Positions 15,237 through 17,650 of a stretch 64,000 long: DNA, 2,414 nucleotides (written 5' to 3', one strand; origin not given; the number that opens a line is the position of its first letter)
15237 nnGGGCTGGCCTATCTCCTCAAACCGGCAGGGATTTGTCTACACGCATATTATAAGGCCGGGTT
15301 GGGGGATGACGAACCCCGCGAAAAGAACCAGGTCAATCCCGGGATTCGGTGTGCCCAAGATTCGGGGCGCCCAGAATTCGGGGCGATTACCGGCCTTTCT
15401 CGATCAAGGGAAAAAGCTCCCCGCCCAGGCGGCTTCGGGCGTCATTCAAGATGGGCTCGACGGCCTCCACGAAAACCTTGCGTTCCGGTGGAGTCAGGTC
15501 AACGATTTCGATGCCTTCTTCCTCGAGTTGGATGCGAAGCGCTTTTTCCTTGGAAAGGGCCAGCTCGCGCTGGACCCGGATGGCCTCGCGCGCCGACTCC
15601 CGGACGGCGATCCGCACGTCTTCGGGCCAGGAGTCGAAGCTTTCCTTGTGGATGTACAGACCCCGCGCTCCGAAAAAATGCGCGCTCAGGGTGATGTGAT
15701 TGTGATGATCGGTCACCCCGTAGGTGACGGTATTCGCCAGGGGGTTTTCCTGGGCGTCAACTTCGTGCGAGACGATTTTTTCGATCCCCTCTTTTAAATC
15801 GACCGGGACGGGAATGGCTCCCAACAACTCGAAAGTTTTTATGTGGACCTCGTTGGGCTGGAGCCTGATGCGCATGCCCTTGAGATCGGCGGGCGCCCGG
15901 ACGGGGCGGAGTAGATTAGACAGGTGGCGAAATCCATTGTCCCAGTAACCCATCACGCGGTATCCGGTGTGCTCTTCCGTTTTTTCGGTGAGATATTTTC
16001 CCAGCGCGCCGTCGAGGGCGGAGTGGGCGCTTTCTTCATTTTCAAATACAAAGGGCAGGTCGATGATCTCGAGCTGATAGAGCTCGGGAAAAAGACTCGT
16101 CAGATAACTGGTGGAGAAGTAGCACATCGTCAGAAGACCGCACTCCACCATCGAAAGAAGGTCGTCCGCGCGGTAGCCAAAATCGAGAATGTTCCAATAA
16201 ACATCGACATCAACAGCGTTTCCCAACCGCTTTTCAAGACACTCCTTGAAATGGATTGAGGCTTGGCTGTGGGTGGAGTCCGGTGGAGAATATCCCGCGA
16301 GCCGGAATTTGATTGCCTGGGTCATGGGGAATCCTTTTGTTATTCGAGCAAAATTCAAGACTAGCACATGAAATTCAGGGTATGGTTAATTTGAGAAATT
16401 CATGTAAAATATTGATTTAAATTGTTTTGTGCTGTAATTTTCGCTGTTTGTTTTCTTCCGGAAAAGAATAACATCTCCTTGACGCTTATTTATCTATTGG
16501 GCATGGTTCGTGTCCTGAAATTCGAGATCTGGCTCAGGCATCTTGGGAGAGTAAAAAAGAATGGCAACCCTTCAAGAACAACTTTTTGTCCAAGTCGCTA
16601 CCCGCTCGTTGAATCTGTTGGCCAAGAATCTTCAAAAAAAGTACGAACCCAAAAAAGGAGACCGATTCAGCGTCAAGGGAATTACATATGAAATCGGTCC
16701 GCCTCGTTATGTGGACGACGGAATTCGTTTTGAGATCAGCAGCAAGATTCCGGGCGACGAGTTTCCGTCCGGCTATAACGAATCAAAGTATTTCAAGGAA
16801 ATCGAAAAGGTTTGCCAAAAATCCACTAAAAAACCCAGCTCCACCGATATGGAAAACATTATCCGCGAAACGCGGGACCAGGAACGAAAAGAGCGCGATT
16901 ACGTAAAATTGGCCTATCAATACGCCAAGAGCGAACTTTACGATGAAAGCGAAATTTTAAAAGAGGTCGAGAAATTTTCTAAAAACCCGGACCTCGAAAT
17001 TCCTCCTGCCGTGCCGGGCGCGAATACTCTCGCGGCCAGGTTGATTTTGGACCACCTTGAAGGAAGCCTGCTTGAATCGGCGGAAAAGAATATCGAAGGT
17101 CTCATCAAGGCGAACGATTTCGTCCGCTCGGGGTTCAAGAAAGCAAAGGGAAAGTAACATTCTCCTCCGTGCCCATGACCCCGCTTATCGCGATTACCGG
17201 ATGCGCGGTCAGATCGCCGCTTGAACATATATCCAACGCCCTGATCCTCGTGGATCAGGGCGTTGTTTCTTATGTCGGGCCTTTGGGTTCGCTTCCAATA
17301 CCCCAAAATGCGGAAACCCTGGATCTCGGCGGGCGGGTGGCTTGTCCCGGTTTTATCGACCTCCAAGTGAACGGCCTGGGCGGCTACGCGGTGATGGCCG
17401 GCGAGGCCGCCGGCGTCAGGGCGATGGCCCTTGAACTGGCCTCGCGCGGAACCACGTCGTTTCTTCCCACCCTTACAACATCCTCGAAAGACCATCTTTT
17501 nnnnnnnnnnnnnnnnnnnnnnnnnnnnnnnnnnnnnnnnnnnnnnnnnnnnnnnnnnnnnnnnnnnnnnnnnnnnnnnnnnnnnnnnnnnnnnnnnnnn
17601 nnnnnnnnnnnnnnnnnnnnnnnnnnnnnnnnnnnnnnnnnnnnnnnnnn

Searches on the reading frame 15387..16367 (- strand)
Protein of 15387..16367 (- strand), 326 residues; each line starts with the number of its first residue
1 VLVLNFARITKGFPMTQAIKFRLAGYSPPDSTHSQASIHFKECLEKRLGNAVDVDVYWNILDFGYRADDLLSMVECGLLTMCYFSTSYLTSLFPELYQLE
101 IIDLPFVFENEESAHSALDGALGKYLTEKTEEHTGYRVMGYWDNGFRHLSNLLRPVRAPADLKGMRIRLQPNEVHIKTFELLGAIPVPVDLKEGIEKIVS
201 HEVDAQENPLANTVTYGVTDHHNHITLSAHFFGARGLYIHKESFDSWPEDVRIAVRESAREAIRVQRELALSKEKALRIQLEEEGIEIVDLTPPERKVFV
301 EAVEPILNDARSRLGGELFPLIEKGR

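Call 5: search_protein_families(library=pfam, proteins=[window:15387-16367:-], max_evalue=1)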
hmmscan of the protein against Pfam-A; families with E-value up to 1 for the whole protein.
window:15387-16367:- (326 aa): 1 family
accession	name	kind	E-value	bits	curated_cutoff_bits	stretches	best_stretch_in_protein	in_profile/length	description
PF03480.18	DctP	-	9e-54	183.2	23.4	1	27-309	5-281/286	Bacterial extracellular solute-binding protein, family 7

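Call 7: search_protein_families(library=ncbifam, proteins=[window:15387-16367:-], max_evalue=0.1)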
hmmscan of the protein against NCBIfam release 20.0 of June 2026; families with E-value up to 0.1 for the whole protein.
window:15387-16367:- (326 aa): 2 families
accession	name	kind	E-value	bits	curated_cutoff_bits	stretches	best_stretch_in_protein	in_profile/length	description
TIGR00787.1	dctP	subfamily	9.9e-45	153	175.05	1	29-280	7-252/257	DctP family TRAP transporter solute-binding subunit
NF037995.1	TRAP_S1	subfamily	1.9e-39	135.6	50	1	23-298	2-270/271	TRAP transporter substrate-binding protein DctP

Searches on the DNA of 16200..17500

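Call 50: search_rna_families(source=window, start=16200, end=17500, threshold=evalue, max_evalue=1)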
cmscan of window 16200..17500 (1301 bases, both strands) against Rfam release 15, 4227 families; matches with E-value up to 1: 0.
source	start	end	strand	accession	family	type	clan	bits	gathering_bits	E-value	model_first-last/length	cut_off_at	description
